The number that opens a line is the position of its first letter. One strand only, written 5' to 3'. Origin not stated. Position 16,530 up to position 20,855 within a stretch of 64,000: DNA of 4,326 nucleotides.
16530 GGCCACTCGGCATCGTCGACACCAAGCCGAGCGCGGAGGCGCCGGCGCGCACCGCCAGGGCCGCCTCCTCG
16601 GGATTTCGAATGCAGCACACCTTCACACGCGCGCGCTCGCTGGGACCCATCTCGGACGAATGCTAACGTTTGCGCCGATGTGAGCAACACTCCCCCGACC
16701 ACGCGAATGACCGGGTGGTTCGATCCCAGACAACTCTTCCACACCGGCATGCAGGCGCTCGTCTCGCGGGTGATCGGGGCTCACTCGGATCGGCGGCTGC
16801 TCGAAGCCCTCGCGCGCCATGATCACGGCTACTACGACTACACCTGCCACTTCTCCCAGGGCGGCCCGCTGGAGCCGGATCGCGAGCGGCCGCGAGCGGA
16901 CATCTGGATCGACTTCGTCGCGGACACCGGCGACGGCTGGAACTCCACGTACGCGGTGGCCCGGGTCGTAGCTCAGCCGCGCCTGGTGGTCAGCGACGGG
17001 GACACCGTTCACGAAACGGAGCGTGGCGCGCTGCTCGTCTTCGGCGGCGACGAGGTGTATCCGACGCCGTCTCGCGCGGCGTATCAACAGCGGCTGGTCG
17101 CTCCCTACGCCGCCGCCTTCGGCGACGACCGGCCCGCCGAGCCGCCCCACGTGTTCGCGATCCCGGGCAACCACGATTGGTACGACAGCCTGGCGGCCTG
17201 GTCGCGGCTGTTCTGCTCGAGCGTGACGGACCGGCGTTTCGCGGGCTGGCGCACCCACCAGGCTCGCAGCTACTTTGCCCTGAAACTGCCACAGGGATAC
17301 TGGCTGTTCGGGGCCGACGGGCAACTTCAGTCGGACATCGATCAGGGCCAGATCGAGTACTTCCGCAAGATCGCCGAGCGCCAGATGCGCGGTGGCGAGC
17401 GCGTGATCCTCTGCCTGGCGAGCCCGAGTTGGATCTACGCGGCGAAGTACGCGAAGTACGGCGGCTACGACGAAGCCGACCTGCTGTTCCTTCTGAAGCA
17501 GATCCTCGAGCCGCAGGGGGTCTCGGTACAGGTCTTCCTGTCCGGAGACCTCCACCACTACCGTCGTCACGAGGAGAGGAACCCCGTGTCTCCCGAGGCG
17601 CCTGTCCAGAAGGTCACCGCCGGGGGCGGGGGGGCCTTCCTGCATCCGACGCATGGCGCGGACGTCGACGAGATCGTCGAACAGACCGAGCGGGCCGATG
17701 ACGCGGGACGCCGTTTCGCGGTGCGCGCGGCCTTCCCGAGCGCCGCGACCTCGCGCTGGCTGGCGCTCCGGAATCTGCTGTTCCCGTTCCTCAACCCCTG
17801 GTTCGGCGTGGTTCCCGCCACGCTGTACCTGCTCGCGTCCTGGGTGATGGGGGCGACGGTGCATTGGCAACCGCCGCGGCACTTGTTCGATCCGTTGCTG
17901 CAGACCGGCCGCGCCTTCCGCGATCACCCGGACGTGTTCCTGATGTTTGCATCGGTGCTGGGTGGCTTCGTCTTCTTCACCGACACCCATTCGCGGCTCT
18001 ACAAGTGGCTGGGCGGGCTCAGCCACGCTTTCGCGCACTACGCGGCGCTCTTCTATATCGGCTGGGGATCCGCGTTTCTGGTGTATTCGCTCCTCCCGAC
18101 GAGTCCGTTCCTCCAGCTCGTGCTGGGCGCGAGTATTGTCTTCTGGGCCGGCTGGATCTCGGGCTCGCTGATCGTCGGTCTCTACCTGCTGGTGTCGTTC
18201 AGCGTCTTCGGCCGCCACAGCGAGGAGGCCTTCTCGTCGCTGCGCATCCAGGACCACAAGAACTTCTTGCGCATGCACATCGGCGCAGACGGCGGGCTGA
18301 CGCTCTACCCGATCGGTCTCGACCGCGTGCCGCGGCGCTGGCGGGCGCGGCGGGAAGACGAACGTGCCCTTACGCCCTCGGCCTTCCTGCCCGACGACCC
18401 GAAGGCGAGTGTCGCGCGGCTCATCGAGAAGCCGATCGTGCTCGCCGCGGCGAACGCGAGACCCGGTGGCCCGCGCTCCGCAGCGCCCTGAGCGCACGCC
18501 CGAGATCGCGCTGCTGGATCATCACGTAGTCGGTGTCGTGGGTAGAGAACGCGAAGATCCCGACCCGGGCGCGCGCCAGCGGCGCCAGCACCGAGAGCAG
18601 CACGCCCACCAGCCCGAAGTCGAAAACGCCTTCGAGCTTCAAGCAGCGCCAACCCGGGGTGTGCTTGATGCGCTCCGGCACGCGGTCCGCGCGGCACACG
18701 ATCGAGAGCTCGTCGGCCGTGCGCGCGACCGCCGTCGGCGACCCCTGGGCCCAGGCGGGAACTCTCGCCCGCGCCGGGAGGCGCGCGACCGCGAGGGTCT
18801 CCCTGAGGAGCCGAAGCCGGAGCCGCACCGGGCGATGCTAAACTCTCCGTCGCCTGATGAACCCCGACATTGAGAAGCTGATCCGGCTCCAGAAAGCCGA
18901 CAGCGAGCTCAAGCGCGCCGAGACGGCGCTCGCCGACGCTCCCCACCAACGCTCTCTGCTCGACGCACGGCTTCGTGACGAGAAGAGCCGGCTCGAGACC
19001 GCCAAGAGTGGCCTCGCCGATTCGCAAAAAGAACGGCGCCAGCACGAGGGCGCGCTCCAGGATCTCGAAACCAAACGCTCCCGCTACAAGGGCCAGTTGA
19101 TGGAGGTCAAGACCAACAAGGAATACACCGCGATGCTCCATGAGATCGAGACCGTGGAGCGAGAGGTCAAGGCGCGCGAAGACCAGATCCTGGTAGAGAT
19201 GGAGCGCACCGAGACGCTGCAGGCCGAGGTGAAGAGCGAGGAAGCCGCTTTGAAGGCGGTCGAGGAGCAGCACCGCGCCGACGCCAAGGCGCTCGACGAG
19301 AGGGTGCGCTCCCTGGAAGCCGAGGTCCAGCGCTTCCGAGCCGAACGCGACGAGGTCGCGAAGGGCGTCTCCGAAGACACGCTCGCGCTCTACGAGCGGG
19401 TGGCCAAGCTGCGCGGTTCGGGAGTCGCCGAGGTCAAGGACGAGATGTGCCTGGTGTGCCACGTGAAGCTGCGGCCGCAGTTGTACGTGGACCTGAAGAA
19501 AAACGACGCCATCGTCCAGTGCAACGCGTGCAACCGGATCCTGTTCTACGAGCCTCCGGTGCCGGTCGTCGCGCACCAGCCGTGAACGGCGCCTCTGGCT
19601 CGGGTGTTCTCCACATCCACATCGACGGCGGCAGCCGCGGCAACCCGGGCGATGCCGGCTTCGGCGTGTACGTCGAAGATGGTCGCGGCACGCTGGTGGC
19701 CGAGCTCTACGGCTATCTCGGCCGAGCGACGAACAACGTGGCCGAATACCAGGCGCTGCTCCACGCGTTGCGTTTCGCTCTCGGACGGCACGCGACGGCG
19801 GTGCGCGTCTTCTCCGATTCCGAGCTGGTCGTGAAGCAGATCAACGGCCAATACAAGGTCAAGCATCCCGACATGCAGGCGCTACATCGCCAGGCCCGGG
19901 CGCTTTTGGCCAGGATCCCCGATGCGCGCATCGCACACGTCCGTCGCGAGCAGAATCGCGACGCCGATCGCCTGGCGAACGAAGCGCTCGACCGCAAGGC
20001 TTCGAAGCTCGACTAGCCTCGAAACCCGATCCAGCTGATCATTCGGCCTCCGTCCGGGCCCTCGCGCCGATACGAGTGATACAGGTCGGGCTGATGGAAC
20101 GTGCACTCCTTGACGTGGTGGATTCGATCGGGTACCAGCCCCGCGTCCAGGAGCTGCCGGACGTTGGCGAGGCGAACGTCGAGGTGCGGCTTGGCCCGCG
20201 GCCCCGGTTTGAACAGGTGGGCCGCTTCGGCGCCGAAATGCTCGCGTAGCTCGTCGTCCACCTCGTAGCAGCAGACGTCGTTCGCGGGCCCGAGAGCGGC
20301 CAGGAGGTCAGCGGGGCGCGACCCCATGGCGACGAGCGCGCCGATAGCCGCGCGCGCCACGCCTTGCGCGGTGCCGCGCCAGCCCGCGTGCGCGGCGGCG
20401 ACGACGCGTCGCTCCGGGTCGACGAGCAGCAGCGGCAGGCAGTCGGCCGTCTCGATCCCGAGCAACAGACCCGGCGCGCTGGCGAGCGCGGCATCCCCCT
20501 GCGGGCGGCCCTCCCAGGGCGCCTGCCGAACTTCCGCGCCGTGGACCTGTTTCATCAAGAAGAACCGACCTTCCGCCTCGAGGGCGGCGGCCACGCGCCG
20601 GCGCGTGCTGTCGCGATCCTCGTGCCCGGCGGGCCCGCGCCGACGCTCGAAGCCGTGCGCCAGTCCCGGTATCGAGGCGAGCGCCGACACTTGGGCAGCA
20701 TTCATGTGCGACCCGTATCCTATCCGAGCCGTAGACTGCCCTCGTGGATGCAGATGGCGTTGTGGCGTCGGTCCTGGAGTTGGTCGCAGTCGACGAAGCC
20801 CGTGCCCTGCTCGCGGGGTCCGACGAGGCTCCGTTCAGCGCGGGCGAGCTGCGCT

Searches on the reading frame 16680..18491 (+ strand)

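Call 79: search_protein_families(library=pfam, proteins=[window:16680-18491:+], max_evalue=0.00001)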
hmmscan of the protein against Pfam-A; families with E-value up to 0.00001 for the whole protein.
window:16680-18491:+ (603 aa): 1 family
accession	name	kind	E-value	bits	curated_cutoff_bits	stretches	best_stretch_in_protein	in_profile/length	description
PF00149.33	Metallophos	-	5.8e-06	27.3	21.5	0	77-181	3-86/191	Calcineurin-like phosphoesterase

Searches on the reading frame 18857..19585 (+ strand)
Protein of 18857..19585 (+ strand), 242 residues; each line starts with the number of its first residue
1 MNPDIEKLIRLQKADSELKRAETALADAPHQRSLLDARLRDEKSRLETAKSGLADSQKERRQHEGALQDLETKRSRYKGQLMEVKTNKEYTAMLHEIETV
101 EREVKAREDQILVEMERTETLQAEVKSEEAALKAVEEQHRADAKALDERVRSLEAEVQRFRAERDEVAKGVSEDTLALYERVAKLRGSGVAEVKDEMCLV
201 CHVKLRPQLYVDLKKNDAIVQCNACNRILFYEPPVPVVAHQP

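Call 79: search_protein_families(library=pfam, proteins=[window:18857-19585:+], max_evalue=0.00001)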
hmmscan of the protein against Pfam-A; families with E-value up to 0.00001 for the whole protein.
window:18857-19585:+ (242 aa): 2 families
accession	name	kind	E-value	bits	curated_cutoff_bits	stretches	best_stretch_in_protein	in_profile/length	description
PF24481.2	CT398_CC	-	5.9e-16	59.3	27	1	11-184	1-177/180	CT398-like coiled coil hairpin domain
PF02591.20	Zn_ribbon_9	-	6.1e-10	39.5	29.1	1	198-229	2-33/33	C4-type zinc ribbon domain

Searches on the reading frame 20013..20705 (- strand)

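Call 79: search_protein_families(library=pfam, proteins=[window:20013-20705:-], max_evalue=0.00001)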
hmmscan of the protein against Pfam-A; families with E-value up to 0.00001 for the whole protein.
window:20013-20705:- (230 aa): 1 family
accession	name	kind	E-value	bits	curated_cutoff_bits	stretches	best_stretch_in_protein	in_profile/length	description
PF02578.20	Cu-oxidase_4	-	1.7e-55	188.5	22.9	1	34-226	31-237/238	Multi-copper polyphenol oxidoreductase laccase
